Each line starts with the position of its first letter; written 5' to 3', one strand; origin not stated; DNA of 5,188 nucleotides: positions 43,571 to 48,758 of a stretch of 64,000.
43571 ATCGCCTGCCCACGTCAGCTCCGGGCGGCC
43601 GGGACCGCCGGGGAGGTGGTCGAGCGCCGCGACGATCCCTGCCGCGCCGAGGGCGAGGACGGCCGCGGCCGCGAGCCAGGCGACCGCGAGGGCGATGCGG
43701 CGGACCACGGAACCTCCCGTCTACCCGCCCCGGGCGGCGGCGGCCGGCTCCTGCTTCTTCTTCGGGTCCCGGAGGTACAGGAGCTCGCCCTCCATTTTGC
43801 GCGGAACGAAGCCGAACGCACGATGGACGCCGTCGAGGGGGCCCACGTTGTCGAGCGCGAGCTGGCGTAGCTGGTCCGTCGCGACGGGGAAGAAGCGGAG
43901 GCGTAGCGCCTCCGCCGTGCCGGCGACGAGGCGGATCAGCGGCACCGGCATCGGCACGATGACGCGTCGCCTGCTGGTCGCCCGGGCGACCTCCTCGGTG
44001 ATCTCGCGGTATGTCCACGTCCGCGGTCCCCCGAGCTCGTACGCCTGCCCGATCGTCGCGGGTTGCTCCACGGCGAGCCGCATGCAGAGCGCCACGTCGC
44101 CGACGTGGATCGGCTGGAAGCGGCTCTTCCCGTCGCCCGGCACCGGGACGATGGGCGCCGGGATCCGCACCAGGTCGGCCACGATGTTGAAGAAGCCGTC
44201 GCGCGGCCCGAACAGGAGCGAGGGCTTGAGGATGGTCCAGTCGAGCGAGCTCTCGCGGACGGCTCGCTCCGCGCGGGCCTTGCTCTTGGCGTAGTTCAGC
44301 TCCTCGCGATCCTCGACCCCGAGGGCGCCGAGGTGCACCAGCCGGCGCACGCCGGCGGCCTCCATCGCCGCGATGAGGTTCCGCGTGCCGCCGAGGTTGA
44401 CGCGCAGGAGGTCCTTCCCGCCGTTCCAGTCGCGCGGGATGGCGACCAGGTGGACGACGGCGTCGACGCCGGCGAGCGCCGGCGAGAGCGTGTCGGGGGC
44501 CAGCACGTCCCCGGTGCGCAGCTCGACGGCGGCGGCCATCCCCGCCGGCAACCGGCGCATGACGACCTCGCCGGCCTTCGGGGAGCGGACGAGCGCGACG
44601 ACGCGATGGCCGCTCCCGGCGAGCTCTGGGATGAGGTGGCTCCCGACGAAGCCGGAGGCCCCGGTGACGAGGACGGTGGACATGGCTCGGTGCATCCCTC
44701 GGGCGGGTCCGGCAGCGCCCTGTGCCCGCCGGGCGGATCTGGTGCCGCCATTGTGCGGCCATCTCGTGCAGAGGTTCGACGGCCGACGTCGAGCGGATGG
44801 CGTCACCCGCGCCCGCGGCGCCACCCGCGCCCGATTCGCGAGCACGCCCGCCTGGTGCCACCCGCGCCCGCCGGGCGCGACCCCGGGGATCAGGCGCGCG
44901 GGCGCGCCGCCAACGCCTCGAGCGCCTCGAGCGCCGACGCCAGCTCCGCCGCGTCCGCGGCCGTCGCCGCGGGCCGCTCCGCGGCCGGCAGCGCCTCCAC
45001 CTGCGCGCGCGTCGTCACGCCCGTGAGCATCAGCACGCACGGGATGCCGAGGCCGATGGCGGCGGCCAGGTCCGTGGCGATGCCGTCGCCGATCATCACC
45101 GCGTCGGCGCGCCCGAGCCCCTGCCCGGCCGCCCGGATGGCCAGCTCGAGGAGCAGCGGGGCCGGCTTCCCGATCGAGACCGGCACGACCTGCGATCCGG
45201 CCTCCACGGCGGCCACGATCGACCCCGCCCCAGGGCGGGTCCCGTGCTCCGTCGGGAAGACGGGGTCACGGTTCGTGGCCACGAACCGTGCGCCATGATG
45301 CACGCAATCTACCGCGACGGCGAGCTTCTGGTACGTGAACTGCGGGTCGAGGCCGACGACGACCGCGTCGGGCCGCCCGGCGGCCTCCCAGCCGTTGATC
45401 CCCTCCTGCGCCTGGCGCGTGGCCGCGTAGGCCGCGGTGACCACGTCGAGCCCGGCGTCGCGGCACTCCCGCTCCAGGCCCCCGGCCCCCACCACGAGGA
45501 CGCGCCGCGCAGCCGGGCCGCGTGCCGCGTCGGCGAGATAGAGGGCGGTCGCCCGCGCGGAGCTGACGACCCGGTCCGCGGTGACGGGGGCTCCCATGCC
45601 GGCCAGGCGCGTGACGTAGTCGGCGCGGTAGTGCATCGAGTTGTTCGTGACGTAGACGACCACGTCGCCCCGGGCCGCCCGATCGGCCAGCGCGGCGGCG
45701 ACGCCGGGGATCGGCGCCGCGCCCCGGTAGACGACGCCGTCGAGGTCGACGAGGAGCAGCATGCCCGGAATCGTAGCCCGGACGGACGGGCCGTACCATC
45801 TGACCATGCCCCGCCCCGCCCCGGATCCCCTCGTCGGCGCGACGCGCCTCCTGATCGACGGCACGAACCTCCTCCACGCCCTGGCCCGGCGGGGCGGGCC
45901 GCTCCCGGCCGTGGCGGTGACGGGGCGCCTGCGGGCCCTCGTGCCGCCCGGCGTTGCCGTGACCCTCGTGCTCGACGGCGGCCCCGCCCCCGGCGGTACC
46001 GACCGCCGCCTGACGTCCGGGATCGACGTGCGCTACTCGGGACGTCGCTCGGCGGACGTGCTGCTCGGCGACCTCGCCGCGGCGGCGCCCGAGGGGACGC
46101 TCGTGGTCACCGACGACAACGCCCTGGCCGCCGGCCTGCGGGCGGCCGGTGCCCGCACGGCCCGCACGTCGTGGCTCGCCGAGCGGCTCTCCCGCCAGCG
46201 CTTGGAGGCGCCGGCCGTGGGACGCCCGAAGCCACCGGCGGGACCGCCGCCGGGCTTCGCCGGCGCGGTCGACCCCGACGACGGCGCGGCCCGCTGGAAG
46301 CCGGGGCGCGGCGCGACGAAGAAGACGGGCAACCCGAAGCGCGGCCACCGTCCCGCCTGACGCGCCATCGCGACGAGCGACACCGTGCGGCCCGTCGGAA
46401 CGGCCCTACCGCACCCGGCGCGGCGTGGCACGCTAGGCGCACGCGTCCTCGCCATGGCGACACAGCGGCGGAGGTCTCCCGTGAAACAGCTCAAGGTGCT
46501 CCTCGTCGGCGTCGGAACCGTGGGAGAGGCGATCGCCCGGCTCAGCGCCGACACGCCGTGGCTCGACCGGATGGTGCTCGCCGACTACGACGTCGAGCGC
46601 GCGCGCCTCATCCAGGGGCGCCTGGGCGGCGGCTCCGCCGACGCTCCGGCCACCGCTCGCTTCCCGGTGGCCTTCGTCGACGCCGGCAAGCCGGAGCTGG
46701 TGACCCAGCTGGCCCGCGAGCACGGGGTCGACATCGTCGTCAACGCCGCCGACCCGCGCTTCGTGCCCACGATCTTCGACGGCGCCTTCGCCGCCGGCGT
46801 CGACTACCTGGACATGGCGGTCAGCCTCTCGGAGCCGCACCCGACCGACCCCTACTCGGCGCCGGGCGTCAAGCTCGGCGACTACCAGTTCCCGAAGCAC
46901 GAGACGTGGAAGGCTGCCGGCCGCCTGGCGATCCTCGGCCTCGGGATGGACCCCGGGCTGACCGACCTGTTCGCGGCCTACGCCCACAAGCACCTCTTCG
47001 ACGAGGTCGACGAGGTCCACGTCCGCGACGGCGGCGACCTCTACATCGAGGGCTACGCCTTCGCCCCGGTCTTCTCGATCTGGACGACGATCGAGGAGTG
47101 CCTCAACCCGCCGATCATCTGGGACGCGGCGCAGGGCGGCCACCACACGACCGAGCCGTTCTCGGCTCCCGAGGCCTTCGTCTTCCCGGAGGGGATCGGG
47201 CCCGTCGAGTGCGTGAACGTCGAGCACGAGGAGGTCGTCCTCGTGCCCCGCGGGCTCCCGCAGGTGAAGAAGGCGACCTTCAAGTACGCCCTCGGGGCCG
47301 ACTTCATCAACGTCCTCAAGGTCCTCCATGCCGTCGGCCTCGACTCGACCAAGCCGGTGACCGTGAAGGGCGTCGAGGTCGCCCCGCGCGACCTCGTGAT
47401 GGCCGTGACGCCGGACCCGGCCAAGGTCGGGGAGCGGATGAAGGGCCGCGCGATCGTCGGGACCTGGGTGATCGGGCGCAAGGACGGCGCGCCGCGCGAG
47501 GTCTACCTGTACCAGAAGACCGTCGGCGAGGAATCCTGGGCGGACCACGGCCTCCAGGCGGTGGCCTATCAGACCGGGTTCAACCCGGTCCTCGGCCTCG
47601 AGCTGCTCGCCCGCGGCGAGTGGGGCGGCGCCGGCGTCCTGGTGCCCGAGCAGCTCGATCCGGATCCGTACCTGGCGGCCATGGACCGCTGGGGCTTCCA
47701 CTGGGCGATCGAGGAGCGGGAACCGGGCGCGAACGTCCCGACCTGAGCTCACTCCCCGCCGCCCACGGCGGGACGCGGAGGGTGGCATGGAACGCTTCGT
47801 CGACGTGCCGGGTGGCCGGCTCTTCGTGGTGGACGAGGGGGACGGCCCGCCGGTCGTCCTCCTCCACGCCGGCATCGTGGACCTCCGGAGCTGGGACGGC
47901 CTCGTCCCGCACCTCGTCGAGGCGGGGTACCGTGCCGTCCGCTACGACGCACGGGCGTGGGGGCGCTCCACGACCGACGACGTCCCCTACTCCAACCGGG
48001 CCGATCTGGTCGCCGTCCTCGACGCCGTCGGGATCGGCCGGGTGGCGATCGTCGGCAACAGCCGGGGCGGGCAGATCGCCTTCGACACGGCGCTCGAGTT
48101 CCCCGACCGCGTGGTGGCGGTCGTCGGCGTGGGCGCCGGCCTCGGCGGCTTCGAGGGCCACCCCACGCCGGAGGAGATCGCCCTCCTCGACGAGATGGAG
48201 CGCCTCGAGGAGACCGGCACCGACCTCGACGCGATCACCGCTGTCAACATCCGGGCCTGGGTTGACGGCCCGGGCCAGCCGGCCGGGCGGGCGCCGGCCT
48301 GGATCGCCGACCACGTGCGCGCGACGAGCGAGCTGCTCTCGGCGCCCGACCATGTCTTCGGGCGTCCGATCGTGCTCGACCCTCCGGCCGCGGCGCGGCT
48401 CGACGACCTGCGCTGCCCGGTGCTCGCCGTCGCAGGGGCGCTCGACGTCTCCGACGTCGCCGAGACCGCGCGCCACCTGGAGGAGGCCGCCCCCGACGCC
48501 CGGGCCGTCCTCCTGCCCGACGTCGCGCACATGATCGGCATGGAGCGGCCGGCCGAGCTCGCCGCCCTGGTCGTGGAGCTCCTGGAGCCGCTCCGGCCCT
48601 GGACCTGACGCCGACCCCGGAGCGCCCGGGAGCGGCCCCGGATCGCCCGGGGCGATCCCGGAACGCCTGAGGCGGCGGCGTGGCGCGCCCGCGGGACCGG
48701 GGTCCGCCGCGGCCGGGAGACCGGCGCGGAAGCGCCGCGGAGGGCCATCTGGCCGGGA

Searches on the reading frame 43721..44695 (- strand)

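Call 42: search_protein_families(library=pfam, proteins=[window:43721-44695:-], max_evalue=0.0001)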
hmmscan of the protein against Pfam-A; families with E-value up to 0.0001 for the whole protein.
window:43721-44695:- (324 aa): 7 families
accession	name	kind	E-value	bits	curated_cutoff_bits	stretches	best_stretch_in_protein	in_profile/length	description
PF13460.12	NAD_binding_10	-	4.8e-29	102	27.2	1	12-161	1-146/184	NAD(P)H-binding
PF01370.27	Epimerase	-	1.5e-28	100.3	20.9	1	8-222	1-240/240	NAD dependent epimerase/dehydratase family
PF01073.25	3Beta_HSD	-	1.1e-15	57.9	22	1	9-208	1-228/280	3-beta hydroxysteroid dehydrogenase/isomerase family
PF05368.20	NmrA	-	5.8e-13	49.5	27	1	6-235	3-229/298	NmrA-like family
PF07993.18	NAD_binding_4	-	6.9e-11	42.2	20.1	1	10-113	1-125/258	Male sterility protein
PF16363.11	GDP_Man_Dehyd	-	1.9e-10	41.2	27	1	9-117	1-119/332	GDP-mannose 4,6 dehydratase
PF04321.23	RmlD_sub_bind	-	2.2e-08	34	27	0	135-243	125-234/287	RmlD substrate binding domain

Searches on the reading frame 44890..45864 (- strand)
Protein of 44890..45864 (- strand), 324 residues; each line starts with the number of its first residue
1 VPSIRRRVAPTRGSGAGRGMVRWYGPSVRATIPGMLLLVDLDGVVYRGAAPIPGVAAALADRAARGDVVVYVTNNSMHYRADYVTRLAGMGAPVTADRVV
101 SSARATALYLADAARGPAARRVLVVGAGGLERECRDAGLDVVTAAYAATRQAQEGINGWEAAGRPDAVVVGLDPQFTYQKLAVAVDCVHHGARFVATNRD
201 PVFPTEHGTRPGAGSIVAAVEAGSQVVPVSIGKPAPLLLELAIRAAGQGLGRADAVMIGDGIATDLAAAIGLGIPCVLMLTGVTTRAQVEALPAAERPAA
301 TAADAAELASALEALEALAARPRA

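Call 42: search_protein_families(library=pfam, proteins=[window:44890-45864:-], max_evalue=0.0001)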
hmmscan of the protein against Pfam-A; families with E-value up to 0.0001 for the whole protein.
window:44890-45864:- (324 aa): 3 families
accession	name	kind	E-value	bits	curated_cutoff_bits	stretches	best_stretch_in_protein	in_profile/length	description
PF13344.12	Hydrolase_6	-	7.9e-23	80.9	27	1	38-139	2-100/101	Haloacid dehalogenase-like hydrolase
PF13242.12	Hydrolase_like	-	6.4e-15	55.3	22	1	231-307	2-74/75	HAD-hyrolase-like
PF00702.32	Hydrolase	-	5.9e-12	46.8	26.4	1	36-273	3-191/191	haloacid dehalogenase-like hydrolase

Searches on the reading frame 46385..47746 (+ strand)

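Call 43: search_protein_families(library=pfam, proteins=[window:46385-47746:+], max_evalue=0.0001)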
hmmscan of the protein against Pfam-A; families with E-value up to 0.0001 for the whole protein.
window:46385-47746:+ (453 aa): 2 families
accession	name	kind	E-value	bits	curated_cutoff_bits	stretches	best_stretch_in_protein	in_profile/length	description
PF16653.10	Sacchrp_dh_C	-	7e-21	76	31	1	187-435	1-262/265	Saccharopine dehydrogenase C-terminal domain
PF03435.24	Sacchrp_dh_NADP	-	2.5e-11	44.4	25.1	1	38-183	1-129/129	Saccharopine dehydrogenase NADP binding domain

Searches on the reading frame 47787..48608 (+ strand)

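Call 43: search_protein_families(library=pfam, proteins=[window:47787-48608:+], max_evalue=0.0001)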
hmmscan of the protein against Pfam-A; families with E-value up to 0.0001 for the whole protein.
window:47787-48608:+ (273 aa): 3 families
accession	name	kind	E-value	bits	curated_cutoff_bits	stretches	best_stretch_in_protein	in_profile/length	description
PF00561.26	Abhydrolase_1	-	4.3e-20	72.8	25.8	1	21-255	1-245/245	alpha/beta hydrolase fold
PF12697.13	Abhydrolase_6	-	2.8e-15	58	26.3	1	23-260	1-216/217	Alpha/beta hydrolase family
PF12146.15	Hydrolase_4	-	5.7e-08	32.8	27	1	23-121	7-113/239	Serine aminopeptidase, S33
